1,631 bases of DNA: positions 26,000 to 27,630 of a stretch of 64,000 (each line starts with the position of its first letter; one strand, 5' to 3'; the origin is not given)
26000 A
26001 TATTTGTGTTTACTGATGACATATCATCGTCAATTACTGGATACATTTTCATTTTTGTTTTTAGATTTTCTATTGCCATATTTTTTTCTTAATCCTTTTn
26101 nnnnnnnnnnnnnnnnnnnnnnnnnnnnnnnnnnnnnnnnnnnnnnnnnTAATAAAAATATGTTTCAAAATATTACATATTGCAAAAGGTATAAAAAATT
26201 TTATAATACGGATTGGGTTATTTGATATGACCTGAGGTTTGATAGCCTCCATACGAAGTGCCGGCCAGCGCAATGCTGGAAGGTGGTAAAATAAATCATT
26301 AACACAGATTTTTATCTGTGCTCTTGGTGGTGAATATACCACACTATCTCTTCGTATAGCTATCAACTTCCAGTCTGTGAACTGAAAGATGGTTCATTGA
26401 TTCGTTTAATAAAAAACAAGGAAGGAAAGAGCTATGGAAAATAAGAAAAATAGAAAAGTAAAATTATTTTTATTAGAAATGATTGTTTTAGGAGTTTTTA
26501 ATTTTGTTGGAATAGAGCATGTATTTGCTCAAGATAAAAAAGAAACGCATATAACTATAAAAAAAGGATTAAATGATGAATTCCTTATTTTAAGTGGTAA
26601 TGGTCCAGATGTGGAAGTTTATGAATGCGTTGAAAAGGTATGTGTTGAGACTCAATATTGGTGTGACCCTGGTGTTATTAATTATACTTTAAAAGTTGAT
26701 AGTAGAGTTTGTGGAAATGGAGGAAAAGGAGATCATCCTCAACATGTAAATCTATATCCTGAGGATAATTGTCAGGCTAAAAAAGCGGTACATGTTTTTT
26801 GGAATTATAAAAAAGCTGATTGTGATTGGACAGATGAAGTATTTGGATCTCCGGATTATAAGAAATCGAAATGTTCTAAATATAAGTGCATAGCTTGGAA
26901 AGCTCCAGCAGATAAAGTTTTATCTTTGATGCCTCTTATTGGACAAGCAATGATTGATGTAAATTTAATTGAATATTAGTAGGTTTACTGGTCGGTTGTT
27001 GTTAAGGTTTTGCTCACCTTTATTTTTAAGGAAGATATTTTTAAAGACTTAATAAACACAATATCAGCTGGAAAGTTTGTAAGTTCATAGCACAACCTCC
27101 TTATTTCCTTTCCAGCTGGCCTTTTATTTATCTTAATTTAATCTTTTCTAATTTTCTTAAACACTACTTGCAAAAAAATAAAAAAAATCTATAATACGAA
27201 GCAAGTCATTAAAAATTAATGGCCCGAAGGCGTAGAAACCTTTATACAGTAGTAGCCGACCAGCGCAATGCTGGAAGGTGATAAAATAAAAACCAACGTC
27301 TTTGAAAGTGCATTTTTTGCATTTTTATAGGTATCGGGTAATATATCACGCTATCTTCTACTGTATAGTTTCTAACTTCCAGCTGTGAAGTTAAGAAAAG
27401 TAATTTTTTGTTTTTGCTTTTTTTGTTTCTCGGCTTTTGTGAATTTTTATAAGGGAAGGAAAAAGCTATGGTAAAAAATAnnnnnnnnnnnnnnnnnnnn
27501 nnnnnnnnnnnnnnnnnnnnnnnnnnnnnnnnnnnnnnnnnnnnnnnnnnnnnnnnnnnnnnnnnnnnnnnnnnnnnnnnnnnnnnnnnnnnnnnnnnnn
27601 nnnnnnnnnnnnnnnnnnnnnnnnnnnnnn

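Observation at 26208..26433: Conserved ~220-nt structured 5' leader upstream of every cysteine-rich family gene: candidate riboswitch-like or attenuator RNA with mutually exclusive pairings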

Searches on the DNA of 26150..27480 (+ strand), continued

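Call 63: search_rna_families(source=L070, start=2380, end=2700, threshold=evalue, max_evalue=10)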
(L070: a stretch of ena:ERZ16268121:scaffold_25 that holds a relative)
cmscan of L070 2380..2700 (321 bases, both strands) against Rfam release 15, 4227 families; matches with E-value up to 10: 7.
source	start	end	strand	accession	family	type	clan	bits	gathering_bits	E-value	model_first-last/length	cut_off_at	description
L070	2591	2686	+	RF01601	plasmodium_snoR26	Gene; snRNA; snoRNA; CD-box;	-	19.7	50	5.8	1-160/160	no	small nucleolar RNA snoR26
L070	2401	2451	+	RF01587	snoR10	Gene; snRNA; snoRNA; CD-box;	-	19.4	65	4.1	1-71/71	no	small nucleolar RNA snoR10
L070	2387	2439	+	RF03956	mir-737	Gene; miRNA;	-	16.1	60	8.2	1-63/63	no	mir-737 microRNA precursor family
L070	2387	2439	-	RF03956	mir-737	Gene; miRNA;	-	16.1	60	8.3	1-63/63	no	mir-737 microRNA precursor family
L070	2486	2528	-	RF00460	U1A_PIE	Cis-reg;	-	15.2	50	2.8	1-74/74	no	U1A polyadenylation inhibition element (PIE)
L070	2585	2654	+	RF00519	suhB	Gene; sRNA;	CL00108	11.6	41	8.6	1-77/77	no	Makes More Granules Regulator RNA (mmgR)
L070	2380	2454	+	RF02350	psRNA6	Gene; sRNA;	-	9.5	60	2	257-333/333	5'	Nitrosomonas sRNA psRNA6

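Call 64: search_rna_families(source=L068, start=9720, end=10020, threshold=evalue, max_evalue=10)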
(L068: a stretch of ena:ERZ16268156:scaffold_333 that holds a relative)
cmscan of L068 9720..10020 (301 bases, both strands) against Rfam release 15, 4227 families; matches with E-value up to 10: 6.
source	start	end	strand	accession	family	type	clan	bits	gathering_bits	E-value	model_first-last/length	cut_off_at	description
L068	9824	9946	-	RF02363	Yfr11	Gene; sRNA;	-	14.5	44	9.6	1-144/144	no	Cyanobacterial functional RNA 11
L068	9819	9973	+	RF01568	DdR18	Gene; snRNA; snoRNA; HACA-box;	-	14.2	80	9.4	1-147/147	no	Dictyostelium snoRNA DdR18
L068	9905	9970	+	RF01153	sn3060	Gene; snRNA; snoRNA; CD-box;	-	12.8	45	9.3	1-67/67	no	Small nucleolar RNA sn3060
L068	9991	10020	-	RF00844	mir-67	Gene; miRNA;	-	12.5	53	5.5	35-64/84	5'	mir-67 microRNA precursor family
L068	9923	10020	+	RF02079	STnc180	Gene; sRNA;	-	10.9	50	9.3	1-96/208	3'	Enterobacterial sRNA STnc180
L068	9940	9986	-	RF01210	snoU13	Gene; snRNA; snoRNA; CD-box;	CL00081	10.6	46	8.2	1-104/104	no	Small nucleolar RNA U13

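Call 91: search_with_rna_model(model_id=R2, sources=[L076, L077, L078], max_evalue=1)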
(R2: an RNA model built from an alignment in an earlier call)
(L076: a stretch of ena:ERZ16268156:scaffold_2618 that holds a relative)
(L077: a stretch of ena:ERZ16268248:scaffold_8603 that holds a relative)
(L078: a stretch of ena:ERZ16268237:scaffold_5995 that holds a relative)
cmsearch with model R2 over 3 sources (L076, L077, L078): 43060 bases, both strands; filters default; matches with E-value up to 1: 6.
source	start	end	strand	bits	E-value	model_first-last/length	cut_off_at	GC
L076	2913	3107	+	77.1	3.1e-18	1-189/189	no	0.44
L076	9977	10162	+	70.8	1.2e-16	1-189/189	no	0.34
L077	15728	15920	+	70.6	1.4e-16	1-189/189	no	0.4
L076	6543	6724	+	67.9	6.5e-16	1-189/189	no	0.36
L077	8703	8921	+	20.7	0.0006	1-189/189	no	0.39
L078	4747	4965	+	20.7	0.0006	1-189/189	no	0.39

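Call 93: search_with_rna_model(model_id=R2, source=L077, start=8600, end=9000, max_evalue=1, show_alignments=1)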
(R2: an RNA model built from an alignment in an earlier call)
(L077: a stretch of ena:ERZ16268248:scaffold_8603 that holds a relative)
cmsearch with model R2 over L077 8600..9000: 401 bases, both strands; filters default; matches with E-value up to 1: 1.
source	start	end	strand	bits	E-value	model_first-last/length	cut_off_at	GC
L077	8703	8921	+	20.7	5.6e-06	1-189/189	no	0.39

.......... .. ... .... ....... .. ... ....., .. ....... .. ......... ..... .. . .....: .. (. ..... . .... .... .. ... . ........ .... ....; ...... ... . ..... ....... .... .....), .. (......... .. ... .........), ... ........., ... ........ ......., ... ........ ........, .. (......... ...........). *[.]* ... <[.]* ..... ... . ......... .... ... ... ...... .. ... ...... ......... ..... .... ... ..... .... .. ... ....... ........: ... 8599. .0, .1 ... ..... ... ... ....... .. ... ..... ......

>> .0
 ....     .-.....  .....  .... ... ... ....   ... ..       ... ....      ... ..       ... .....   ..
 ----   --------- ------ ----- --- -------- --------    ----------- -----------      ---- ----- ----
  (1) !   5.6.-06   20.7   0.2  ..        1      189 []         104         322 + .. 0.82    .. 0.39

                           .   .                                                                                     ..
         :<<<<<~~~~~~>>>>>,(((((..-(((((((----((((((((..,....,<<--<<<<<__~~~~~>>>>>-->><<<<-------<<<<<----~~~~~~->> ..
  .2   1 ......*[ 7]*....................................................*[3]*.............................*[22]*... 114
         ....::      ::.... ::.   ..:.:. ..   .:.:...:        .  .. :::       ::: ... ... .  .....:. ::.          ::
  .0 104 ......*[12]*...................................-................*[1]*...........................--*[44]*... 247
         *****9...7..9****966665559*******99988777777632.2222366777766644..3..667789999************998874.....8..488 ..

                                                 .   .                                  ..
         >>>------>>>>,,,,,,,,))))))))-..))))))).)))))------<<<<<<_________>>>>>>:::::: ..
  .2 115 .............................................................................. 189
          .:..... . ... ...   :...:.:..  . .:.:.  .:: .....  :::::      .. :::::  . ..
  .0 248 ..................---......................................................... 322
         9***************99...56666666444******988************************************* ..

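Call 94: build_rna_model(alignment_id=A10)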
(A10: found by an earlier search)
Model R3 built from alignment A10 (13 sequences, 291 columns); structure: stored with the alignment.
model positions 189; base pairs 54; branch points 3; effective number of sequences 2.03; information 0.59 bits per position. Calibrated on 0.2 Mb of random sequence (short: E-values are rough).
structure used (alignment columns):
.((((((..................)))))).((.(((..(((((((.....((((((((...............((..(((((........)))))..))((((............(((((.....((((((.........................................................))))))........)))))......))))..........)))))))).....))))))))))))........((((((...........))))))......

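Call 95: search_with_rna_model(model_id=R3, sources=[window, L010, L068, L070, L073, L076, L077], max_evalue=0.01, make_alignment=true)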
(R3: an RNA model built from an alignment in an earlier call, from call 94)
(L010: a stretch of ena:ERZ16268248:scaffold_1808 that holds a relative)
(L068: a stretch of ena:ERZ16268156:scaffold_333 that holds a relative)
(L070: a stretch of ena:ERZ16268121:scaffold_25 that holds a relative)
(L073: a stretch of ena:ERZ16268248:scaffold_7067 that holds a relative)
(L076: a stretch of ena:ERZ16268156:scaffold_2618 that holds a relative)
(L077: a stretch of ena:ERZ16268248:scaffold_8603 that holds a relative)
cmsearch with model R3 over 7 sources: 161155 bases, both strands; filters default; matches with E-value up to 0.01: 18.
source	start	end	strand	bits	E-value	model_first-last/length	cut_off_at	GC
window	26215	26403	+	198.1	5.6e-42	1-189/189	no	0.41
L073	9292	9479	-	190.9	2.3e-40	1-189/189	no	0.41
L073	1888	2075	+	160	1.7e-33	1-189/189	no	0.4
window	32613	32799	-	155.3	1.9e-32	1-189/189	no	0.43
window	36941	37138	+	154.5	2.9e-32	1-189/189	no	0.44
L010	9774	9971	+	145.3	3.2e-30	1-189/189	no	0.43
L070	2454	2643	+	145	3.7e-30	1-189/189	no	0.38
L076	2913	3107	+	140.9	3.1e-29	1-189/189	no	0.44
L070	6135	6329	+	140.4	4e-29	1-189/189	no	0.45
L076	9977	10162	+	128.8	1.5e-26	1-189/189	no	0.34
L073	8282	8493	-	125.7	7.4e-26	1-189/189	no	0.35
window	27203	27414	+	125.6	7.8e-26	1-189/189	no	0.34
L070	13201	13387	+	124.8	1.1e-25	1-189/189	no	0.34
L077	15727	15920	+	123.7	2e-25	1-189/189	no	0.4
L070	9753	9952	+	117.4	5e-24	1-189/189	no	0.38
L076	6525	6724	+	117.4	5e-24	1-189/189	no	0.38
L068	9789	9984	+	112.6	6.1e-23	1-189/189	no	0.35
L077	8702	8921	+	60.1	2.9e-11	1-189/189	no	0.39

Alignment A11: 18 matches aligned to the model, 275 columns, each read 5' to 3' on its own strand. Consensus structure (alignment columns), stored with it:
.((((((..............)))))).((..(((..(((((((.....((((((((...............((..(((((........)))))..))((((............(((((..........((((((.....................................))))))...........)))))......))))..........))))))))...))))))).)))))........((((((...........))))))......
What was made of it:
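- Checked: A covariance model built from 13 sequences finds no further copy in the window (call 95).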
